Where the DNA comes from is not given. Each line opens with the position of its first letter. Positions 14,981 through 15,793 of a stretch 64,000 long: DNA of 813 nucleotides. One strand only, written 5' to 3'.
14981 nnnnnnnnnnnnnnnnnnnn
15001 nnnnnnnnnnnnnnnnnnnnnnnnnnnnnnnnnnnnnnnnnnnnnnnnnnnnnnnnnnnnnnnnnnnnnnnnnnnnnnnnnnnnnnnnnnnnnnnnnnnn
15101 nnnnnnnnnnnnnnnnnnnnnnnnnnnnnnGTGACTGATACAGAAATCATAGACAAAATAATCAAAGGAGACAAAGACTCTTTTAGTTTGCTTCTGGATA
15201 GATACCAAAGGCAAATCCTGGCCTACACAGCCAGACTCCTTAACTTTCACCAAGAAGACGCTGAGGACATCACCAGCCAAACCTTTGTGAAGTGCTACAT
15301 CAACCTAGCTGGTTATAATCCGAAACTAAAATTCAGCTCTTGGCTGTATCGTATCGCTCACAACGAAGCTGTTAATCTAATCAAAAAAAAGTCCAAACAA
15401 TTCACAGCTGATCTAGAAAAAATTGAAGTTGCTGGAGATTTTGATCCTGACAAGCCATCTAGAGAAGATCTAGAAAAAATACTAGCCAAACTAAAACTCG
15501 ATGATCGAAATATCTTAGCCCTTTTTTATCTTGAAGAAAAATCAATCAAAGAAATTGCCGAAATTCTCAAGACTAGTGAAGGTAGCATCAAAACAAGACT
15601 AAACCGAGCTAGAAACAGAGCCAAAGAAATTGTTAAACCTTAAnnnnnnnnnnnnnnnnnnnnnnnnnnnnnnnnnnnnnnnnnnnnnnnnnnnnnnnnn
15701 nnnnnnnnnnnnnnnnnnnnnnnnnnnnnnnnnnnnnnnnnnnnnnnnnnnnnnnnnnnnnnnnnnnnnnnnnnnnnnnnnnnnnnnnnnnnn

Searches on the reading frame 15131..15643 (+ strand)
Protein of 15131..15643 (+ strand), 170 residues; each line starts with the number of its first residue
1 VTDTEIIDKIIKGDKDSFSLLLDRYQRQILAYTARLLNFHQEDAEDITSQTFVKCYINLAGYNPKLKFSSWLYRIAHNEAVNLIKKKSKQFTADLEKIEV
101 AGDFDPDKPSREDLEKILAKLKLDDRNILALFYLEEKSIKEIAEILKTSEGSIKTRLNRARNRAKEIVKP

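Call 19: search_protein_families(library=pfam, proteins=[window:15131-15643:+], max_evalue=0.01)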
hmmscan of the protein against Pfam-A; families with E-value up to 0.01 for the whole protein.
window:15131-15643:+ (170 aa): 8 families
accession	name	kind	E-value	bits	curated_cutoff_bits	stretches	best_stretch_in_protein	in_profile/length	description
PF08281.18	Sigma70_r4_2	-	4.1e-14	52.4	25.7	1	112-162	2-52/54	Sigma-70, region 4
PF04542.20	Sigma70_r2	-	1.7e-12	47.4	24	1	21-89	1-70/71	Sigma-70 region 2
PF04545.22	Sigma70_r4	-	8.7e-09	35.2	24.1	1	118-163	2-47/50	Sigma-70, region 4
PF07638.17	Sigma70_ECF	-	1.3e-05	25.7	21.1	1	4-165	5-180/185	ECF sigma factor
PF13936.12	HTH_38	-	0.00082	19.5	27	1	120-159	4-43/44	Helix-turn-helix domain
PF06530.18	Phage_antitermQ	-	0.0051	17.2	26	0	118-163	60-105/118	Phage antitermination protein Q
PF22167.2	PH0730-like_N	-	0.0059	17.1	30.2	0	129-159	6-38/60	PH0730-like, N-terminal domain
PF04297.20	UPF0122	-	0.0092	16.7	22.7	0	126-161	23-58/101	Putative helix-turn-helix protein, YlxM / p13 like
